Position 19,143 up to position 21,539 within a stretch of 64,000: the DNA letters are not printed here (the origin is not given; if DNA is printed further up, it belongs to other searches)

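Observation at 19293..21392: Orphan CheR / coiled-coil / CheD-like fusion with Gly at the CheD catalytic Cys position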

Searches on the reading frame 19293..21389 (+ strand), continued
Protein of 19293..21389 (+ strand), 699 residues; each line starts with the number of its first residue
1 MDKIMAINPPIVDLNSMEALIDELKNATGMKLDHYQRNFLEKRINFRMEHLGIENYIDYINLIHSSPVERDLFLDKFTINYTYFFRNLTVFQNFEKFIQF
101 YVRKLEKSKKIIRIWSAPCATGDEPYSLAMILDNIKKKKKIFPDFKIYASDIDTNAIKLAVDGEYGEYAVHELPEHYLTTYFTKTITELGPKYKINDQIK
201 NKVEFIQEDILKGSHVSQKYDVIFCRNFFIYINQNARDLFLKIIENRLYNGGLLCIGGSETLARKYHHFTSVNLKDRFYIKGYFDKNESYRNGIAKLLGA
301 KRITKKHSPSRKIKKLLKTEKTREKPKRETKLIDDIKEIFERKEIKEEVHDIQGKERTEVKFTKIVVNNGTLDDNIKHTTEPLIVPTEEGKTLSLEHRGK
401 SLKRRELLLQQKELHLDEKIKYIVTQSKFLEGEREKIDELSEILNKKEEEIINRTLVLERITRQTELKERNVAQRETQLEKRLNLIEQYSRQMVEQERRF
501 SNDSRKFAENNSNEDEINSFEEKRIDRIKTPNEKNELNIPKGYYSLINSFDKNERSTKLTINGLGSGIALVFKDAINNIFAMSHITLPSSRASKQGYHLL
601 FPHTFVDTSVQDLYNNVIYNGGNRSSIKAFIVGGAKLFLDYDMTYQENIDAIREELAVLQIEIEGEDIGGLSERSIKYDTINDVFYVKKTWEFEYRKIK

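Call 9: find_homologous_proteins(query=window:19293-21389:+, max_evalue=0.00001)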
Query window:19293-21389:+ (699 aa): 149 proteins with E <= 0.00001 among 8000 candidates; the best 120 are listed.
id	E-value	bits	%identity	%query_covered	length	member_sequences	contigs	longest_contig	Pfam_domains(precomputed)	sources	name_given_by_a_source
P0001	0.0e+0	1515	99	99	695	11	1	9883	PF03975.19,PF03705.21,PF01739.25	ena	-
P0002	0.0e+0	1187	80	96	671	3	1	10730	PF03975.19,PF03705.21,PF01739.25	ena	-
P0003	0.0e+0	1153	82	93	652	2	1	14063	PF03975.19,PF01739.25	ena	-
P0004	6.3e-279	945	66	97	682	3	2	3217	PF03975.19,PF03705.21,PF01739.25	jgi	-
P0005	6.1e-278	942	66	96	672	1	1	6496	PF03975.19,PF03705.21,PF01739.25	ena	-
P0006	7.4e-277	938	66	96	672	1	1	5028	PF03975.19,PF03705.21,PF01739.25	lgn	-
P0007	5.6e-274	929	64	99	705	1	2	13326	PF03975.19,PF03705.21,PF01739.25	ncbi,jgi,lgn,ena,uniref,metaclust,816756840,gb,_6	ncbi:hypothetical protein LCGC14_0757930 [marine sediment metagenome]|uniref:protein-glutamate O-met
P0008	4.3e-271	919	64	96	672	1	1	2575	PF03975.19,PF03705.21,PF01739.25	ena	-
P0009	9.7e-266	901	65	93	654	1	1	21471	PF03975.19,PF01739.25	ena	-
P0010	8.8e-263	892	63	96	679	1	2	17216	PF03975.19,PF01739.25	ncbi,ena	-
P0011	5.5e-259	879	65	93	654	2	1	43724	PF03975.19,PF01739.25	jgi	-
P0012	1.5e-242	825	61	93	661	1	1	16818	PF03975.19,PF01739.25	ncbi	-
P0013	1.8e-238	811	56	98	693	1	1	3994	PF03975.19,PF03705.21,PF01739.25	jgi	-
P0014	7.4e-238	809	56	98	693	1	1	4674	PF03975.19,PF03705.21,PF01739.25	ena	-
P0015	1.0e-237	809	56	98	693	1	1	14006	PF03975.19,PF03705.21,PF01739.25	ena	-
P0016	2.3e-237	808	56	98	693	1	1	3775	PF03975.19,PF03705.21,PF01739.25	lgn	-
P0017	6.4e-236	803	55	98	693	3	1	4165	PF03975.19,PF03705.21,PF01739.25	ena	-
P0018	1.4e-234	799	55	99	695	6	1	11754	PF03975.19,PF03705.21,PF01739.25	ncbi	ncbi:MAG: CheR family methyltransferase [Promethearchaeota archaeon]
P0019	1.2e-233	795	55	98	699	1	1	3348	PF03975.19,PF03705.21,PF01739.25,PF08242.19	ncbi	ncbi:MAG: CheR family methyltransferase [Candidatus Hodarchaeota archaeon]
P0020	2.2e-226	771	52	98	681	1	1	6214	PF03975.19,PF03705.21,PF01739.25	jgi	jgi:chemotaxis methyl-accepting protein methylase/chemotaxis receptor (MCP) glutamine deamidase CheD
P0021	3.2e-223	761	55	96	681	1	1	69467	PF03975.19,PF03705.21,PF01739.25,PF08242.19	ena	-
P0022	6.4e-222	757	56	93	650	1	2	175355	PF03975.19,PF01739.25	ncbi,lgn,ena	-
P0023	6.1e-221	753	53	96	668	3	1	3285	PF03975.19,PF01739.25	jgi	-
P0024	1.1e-219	749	52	98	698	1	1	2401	PF03975.19,PF03705.21,PF01739.25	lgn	-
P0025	8.4e-219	746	51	97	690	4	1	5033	PF03975.19,PF03705.21,PF01739.25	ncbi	ncbi:MAG: CheR family methyltransferase [Promethearchaeota archaeon]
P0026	8.6e-218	743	52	99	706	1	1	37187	PF03975.19,PF03705.21,PF01739.25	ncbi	-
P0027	4.6e-217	741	53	99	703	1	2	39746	PF03975.19,PF03705.21,PF01739.25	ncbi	ncbi:MAG: CheR family methyltransferase [Candidatus Lokiarchaeia archaeon]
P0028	1.4e-216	739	55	93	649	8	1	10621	PF03975.19,PF01739.25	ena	-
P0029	3.4e-216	738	53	99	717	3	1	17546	PF03975.19,PF03705.21,PF01739.25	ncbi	ncbi:MAG: CheR family methyltransferase [Candidatus Thorarchaeota archaeon]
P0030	8.8e-216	736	55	93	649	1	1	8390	PF03975.19,PF01739.25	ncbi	-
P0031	6.0e-215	734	52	99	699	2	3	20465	PF03975.19,PF03705.21,PF01739.25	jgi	-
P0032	7.2e-215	733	53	98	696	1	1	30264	PF03975.19,PF03705.21,PF01739.25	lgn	-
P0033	9.3e-215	733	55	93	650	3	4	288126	PF03975.19,PF01739.25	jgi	jgi:chemotaxis protein methyltransferase CheR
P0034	1.5e-214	732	52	98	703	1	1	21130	PF03975.19,PF03705.21,PF01739.25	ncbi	ncbi:MAG: CheR family methyltransferase [Promethearchaeota archaeon]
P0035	2.0e-214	732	52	99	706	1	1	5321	PF03975.19,PF03705.21,PF01739.25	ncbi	ncbi:MAG: CheR family methyltransferase [Promethearchaeota archaeon]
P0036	4.6e-214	731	53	97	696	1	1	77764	PF03975.19,PF03705.21,PF01739.25,PF08242.19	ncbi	ncbi:MAG: CheR family methyltransferase [Promethearchaeota archaeon]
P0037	6.6e-214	730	52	96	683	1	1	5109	PF03975.19,PF01739.25,PF08242.19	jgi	jgi:chemotaxis methyl-accepting protein methylase/chemotaxis receptor (MCP) glutamine deamidase CheD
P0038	9.4e-214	730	54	93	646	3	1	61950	PF03975.19,PF01739.25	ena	-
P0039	3.9e-213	728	54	96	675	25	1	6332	PF03975.19,PF01739.25,PF08242.19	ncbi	ncbi:Chemoreceptor glutamine deamidase CheD [subsurface metagenome]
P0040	5.5e-213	727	52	98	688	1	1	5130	PF03975.19,PF01739.25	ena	-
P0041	1.0e-212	726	52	96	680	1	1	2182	PF03975.19,PF01739.25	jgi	jgi:chemotaxis methyl-accepting protein methylase/chemotaxis receptor (MCP) glutamine deamidase CheD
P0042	1.1e-212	726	52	96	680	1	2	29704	PF03975.19,PF01739.25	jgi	-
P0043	4.6e-212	724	52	100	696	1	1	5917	PF03975.19,PF03705.21,PF01739.25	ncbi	ncbi:MAG: CheR family methyltransferase [Candidatus Odinarchaeota archaeon]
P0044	5.9e-212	724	51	99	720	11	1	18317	PF03975.19,PF03705.21,PF01739.25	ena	-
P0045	1.7e-211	722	51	97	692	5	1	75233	PF03975.19,PF03705.21,PF01739.25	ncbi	ncbi:MAG: CheR family methyltransferase [Candidatus Hermodarchaeota archaeon]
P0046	6.3e-211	720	52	96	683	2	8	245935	PF03975.19,PF01739.25,PF08242.19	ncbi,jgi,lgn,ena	-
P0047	1.0e-210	720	52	96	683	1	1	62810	PF03975.19,PF01739.25,PF08242.19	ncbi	-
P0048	1.2e-210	719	52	96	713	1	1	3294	PF03975.19,PF01739.25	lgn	-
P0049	4.9e-210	717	53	96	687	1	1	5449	PF03975.19,PF01739.25,PF08242.19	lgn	-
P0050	2.9e-209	715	52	97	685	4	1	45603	PF03975.19,PF03705.21,PF01739.25,PF08242.19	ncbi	ncbi:MAG: CheR family methyltransferase [Promethearchaeota archaeon]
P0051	8.5e-209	713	53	96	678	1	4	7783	PF03975.19,PF01739.25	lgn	-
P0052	5.8e-208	711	53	93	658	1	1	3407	PF03975.19,PF01739.25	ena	-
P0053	2.3e-207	709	52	93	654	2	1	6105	PF03975.19,PF01739.25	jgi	-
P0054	7.1e-207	707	52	96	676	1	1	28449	PF03975.19,PF01739.25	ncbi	-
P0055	9.1e-207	707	53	93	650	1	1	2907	PF03975.19,PF01739.25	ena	-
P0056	1.5e-205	703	53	93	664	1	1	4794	PF03975.19,PF01739.25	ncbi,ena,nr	ncbi:MAG: hypothetical protein KAW51_05000 [Candidatus Lokiarchaeota archaeon]|nr:hypothetical prote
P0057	4.6e-205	701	53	93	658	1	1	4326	PF03975.19,PF01739.25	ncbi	-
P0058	1.9e-204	699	52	96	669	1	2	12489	PF03975.19,PF01739.25,PF08242.19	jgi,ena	-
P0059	7.3e-204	697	52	93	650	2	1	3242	PF03975.19,PF01739.25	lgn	-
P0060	7.1e-202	690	50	96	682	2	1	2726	PF03975.19,PF01739.25,PF08242.19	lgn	-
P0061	8.9e-202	690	49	99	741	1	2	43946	PF03975.19,PF03705.21,PF01739.25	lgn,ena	-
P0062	1.2e-201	690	48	99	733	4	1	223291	PF03975.19,PF03705.21,PF01739.25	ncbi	ncbi:MAG: CheR family methyltransferase [Candidatus Hodarchaeota archaeon]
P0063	1.8e-201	689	52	93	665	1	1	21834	PF03975.19,PF01739.25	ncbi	-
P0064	1.8e-200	686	51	93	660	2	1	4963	PF03975.19,PF13649.13,PF01739.25,PF08242.19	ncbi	ncbi:MAG: CheR family methyltransferase, partial [Candidatus Hermodarchaeota archaeon]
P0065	4.2e-200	685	49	99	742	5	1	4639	PF03975.19,PF03705.21,PF01739.25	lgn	-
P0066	7.6e-200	684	48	98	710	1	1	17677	PF03975.19,PF03705.21,PF01739.25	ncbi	ncbi:MAG: CheR family methyltransferase [Promethearchaeota archaeon]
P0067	2.9e-198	679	47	99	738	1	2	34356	PF03975.19,PF03705.21,PF01739.25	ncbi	ncbi:MAG: CheR family methyltransferase [Candidatus Hermodarchaeota archaeon]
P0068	9.2e-198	677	49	97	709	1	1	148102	PF03975.19,PF03705.21,PF01739.25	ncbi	ncbi:MAG: CheR family methyltransferase [Promethearchaeota archaeon]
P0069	3.1e-197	675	53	89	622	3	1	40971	PF03975.19,PF01739.25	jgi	jgi:chemotaxis methyl-accepting protein methylase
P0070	2.4e-194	666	49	96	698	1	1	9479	PF03975.19,PF03705.21,PF01739.25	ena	-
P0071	2.6e-194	665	49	96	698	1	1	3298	PF03975.19,PF03705.21,PF01739.25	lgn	-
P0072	3.0e-194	665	49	96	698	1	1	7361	PF03975.19,PF03705.21,PF01739.25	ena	-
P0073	4.5e-194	665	49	96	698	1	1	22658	PF03975.19,PF03705.21,PF01739.25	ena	-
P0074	7.4e-194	664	48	96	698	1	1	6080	PF03975.19,PF03705.21,PF01739.25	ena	-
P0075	1.0e-193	664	48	96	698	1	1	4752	PF03975.19,PF03705.21,PF01739.25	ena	-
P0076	1.6e-193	663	48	98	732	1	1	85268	PF03975.19,PF03705.21,PF01739.25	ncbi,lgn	ncbi:MAG: CheR family methyltransferase [Promethearchaeota archaeon]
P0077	1.9e-193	663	48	96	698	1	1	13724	PF03975.19,PF03705.21,PF01739.25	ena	-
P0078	6.1e-192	658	48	96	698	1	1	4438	PF03975.19,PF03705.21,PF01739.25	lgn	-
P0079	6.4e-192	658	48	96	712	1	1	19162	PF03975.19,PF01739.25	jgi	jgi:chemotaxis methyl-accepting protein methylase/chemotaxis receptor (MCP) glutamine deamidase CheD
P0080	1.1e-191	657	49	96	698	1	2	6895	PF03975.19,PF03705.21,PF01739.25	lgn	-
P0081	4.7e-190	651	47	98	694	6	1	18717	PF03975.19,PF03705.21,PF01739.25,PF08242.19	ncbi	-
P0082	4.1e-189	648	46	98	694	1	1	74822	PF03975.19,PF03705.21,PF01739.25,PF08242.19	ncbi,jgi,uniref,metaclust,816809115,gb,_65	ncbi:hypothetical protein LCGC14_0291060 [marine sediment metagenome]|uniref:protein-glutamate O-met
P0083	1.6e-185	636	48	93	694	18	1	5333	PF03975.19,PF01739.25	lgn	-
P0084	6.4e-173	595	53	81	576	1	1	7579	PF03975.19,PF01739.25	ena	-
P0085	1.6e-167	577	50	85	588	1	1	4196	PF03705.21,PF01739.25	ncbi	ncbi:MAG: CheR family methyltransferase, partial [Candidatus Thorarchaeota archaeon]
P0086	2.6e-165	570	46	87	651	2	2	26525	PF03975.19,PF01739.25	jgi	-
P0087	8.1e-160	551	52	77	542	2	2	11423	PF03975.19,PF01739.25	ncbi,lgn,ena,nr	ncbi:MAG: hypothetical protein KGD65_12530 [Candidatus Lokiarchaeota archaeon]|nr:hypothetical prote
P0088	1.7e-148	514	50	76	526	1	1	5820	PF03975.19,PF01739.25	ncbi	ncbi:MAG: CheR family methyltransferase, partial [Promethearchaeota archaeon]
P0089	4.8e-138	480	40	98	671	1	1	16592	PF03975.19,PF03705.21,PF01739.25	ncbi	ncbi:MAG: CheR family methyltransferase [Promethearchaeota archaeon]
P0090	4.6e-134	466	39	98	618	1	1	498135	PF03975.19,PF03705.21,PF01739.25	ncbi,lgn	-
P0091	5.1e-134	466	41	97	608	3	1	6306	PF03975.19,PF03705.21,PF01739.25,PF08242.19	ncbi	ncbi:MAG: CheR family methyltransferase [Promethearchaeota archaeon]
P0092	6.1e-134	466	52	38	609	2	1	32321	PF03975.19,PF03705.21,PF01739.25,PF08242.19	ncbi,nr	ncbi:MAG: hypothetical protein EU539_01955 [Promethearchaeota archaeon]|nr:MAG: hypothetical protein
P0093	6.2e-133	463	38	98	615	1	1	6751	PF03975.19,PF03705.21,PF01739.25,PF08242.19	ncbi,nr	ncbi:MAG: hypothetical protein EU532_12235 [Promethearchaeota archaeon]|nr:MAG: hypothetical protein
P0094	1.1e-130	455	40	93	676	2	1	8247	PF03975.19,PF01739.25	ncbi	-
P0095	3.3e-127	444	39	98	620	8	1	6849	PF03975.19,PF03705.21,PF01739.25,PF08242.19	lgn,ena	-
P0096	3.0e-125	437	39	98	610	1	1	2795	PF03975.19,PF03705.21,PF01739.25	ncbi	ncbi:MAG: CheR family methyltransferase [Candidatus Hermodarchaeota archaeon]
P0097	9.9e-125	436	37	98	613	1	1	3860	PF03975.19,PF03705.21,PF01739.25,PF08242.19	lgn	-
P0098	3.3e-123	431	40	93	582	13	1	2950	PF03975.19,PF01739.25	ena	-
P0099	2.6e-117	411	49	34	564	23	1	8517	PF03975.19,PF12072.14,PF01739.25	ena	-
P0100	5.8e-116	407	37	94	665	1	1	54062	PF03975.19,PF27881.1,PF01739.25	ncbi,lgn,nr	ncbi:MAG: putative Chemotaxis protein methyltransferase [Promethearchaeota archaeon]|nr:MAG: putativ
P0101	6.9e-104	367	44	67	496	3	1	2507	PF03705.21,PF01739.25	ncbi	ncbi:MAG: CheR family methyltransferase, partial [Candidatus Thorarchaeota archaeon]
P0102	3.2e-103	364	47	28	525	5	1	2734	PF03975.19,PF01739.25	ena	-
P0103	2.1e-100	355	44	59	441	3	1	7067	PF03705.21,PF01739.25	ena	-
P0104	4.2e-100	354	35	93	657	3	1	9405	PF03975.19,PF01739.25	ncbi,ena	-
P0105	1.4e-99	352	35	93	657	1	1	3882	PF03975.19,PF01739.25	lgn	-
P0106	3.7e-98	348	45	57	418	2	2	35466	PF03705.21,PF01739.25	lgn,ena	-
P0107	2.2e-90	322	37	77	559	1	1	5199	PF03975.19,PF01739.25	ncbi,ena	-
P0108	5.1e-80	288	32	97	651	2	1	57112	PF03705.21,PF01739.25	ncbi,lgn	-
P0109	1.0e-27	115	31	35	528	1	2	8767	PF03975.19,PF03705.21,PF01739.25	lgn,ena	-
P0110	1.4e-27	115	28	41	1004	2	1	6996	PF13596.13,PF13426.14,PF03705.21,PF01339.23,PF08448.17,PF00989.32,PF01739.25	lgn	-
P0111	2.5e-27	114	32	36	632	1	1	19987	PF03705.21,PF13649.13,PF01739.25,PF00072.31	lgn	-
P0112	1.0e-26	112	31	38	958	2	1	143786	PF13596.13,PF03705.21,PF01339.23,PF08448.17,PF01739.25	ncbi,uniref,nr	ncbi:CheR family methyltransferase [Solidesulfovibrio sp.]|uniref:CheR family methyltransferase n=1 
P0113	1.2e-26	111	30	40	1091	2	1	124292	PF13596.13,PF08447.19,PF13426.14,PF13188.14,PF15921.10,PF03705.21,PF01339.23,PF08448.17,PF00989.32,PF01739.25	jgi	-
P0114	1.9e-26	111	30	38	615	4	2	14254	PF13596.13,PF13426.14,PF03705.21,PF08448.17,PF00989.32,PF01739.25,PF28159.1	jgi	jgi:two-component system, chemotaxis family, CheB/CheR fusion protein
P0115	8.8e-25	105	31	36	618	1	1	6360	PF13649.13,PF01739.25,PF00072.31,PF08242.19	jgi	jgi:chemotaxis protein methyltransferase CheR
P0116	1.0e-24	105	32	37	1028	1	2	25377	PF13596.13,PF13426.14,PF03705.21,PF01339.23,PF08448.17,PF00989.32,PF01739.25,PF10473.15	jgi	jgi:two-component system CheB/CheR fusion protein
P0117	1.1e-24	105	26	46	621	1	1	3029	PF13596.13,PF13426.14,PF13188.14,PF03705.21,PF08448.17,PF00989.32,PF01739.25,PF07888.17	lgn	-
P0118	3.7e-23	100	30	34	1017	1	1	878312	PF13596.13,PF13426.14,PF12860.14,PF03705.21,PF01339.23,PF08448.17,PF00989.32,PF01739.25,PF28159.1,PF10473.15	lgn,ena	-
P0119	4.4e-23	100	30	37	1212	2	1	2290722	PF13596.13,PF03705.21,PF01339.23,PF08448.17,PF02518.32,PF00512.32,PF01739.25,PF00072.31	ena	-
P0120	5.1e-23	99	33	30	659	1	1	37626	PF13847.13,PF03705.21,PF13649.13,PF01739.25,PF00072.31,PF08241.19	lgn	-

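Call 10: find_encoding_contigs(protein=window:19293-21389:+, flank=10000, max_places=6)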
Protein window:19293-21389:+ (699 aa): no gene with exactly this product is on record in the collection.

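Call 14: find_encoding_contigs(protein=P0033, flank=10000, max_places=2)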
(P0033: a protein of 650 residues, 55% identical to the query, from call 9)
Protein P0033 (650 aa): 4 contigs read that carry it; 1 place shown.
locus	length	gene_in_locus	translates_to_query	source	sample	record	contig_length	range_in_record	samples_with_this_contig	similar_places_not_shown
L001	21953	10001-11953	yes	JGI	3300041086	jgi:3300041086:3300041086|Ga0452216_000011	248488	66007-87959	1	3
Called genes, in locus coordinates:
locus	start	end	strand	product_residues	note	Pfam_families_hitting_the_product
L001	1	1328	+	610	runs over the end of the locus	PF00664:ABC_membrane, PF00005:ABC_tran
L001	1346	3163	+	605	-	PF00664:ABC_membrane, PF00005:ABC_tran, PF02463:SMC_N (faint)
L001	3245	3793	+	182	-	PF08123:DOT1, PF02527:GidB (weak)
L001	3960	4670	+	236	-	-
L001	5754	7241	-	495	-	PF02629:CoA_binding, PF13380:CoA_binding_2, PF13607:Succ_CoA_lig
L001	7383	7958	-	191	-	PF13240:Zn_Ribbon_1 (faint), PF13248:Zn_ribbon_3 (weak)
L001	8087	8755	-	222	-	PF00483:NTP_transferase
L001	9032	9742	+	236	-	-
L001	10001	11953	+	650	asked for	PF01739:CheR, PF03975:CheD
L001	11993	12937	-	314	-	PF00288:GHMP_kinases_N, PF08544:GHMP_kinases_C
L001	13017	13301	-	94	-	-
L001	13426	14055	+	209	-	PF01066:CDP-OH_P_transf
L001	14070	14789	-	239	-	PF12802:MarR_2 (faint), PF01982:CTP-dep_RFKase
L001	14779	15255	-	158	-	PF01467:CTP_transf_like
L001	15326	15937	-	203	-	PF01997:Translin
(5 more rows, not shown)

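Call 15: find_encoding_contigs(protein=P0062, flank=10000, max_places=2)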
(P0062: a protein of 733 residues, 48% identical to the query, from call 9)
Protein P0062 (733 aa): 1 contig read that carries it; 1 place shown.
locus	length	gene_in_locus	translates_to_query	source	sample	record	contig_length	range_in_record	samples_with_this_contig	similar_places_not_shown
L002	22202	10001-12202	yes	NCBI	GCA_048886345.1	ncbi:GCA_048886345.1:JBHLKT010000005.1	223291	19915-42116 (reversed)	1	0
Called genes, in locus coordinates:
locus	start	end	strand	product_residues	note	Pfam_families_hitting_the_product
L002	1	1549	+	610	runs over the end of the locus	PF00664:ABC_membrane, PF00005:ABC_tran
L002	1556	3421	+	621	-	PF00664:ABC_membrane, PF00005:ABC_tran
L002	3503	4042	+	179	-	PF08123:DOT1, PF13489:Methyltransf_23 (weak), PF13847:Methyltransf_31 (weak), PF13649:Methyltransf_25 (faint)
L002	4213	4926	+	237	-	-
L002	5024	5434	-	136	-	-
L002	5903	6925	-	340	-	-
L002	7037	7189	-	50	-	-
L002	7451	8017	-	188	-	PF13240:Zn_Ribbon_1 (weak), PF13248:Zn_ribbon_3 (weak)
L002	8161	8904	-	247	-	PF00483:NTP_transferase, PF12804:NTP_transf_3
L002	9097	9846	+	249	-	-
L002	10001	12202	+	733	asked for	PF03705:CheR_N, PF01739:CheR, PF03975:CheD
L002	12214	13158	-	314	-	PF00288:GHMP_kinases_N, PF08544:GHMP_kinases_C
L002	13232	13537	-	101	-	-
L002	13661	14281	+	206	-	PF01066:CDP-OH_P_transf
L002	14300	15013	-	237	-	PF12802:MarR_2 (faint), PF13545:HTH_Crp_2 (faint), PF01047:MarR (weak), PF01982:CTP-dep_RFKase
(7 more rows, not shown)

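Call 16: find_encoding_contigs(protein=P0090, flank=10000, max_places=2)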
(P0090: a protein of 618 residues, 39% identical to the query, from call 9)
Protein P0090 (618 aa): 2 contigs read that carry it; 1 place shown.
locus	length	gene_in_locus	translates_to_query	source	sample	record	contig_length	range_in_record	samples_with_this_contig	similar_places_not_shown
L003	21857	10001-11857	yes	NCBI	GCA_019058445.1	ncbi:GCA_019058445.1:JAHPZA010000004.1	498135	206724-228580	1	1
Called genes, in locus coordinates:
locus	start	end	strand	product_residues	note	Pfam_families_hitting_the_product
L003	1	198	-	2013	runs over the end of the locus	PF07495:Y_Y_Y (faint), PF23265:Ig-like_KY (faint)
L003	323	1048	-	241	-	PF13412:HTH_24 (faint), PF24266:HTH_HVO_0163_N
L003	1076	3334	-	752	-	-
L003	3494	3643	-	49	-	-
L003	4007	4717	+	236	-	PF00857:Isochorismatase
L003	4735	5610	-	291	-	PF02678:Pirin, PF05726:Pirin_C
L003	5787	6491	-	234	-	PF00483:NTP_transferase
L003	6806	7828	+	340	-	PF02811:PHP (weak)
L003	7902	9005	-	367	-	PF10509:GalKase_gal_bdg, PF00288:GHMP_kinases_N, PF08544:GHMP_kinases_C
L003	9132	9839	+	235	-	-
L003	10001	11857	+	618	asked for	PF03705:CheR_N, PF01739:CheR, PF03975:CheD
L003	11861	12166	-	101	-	-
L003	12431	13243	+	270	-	-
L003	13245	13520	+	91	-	-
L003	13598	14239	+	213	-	PF01066:CDP-OH_P_transf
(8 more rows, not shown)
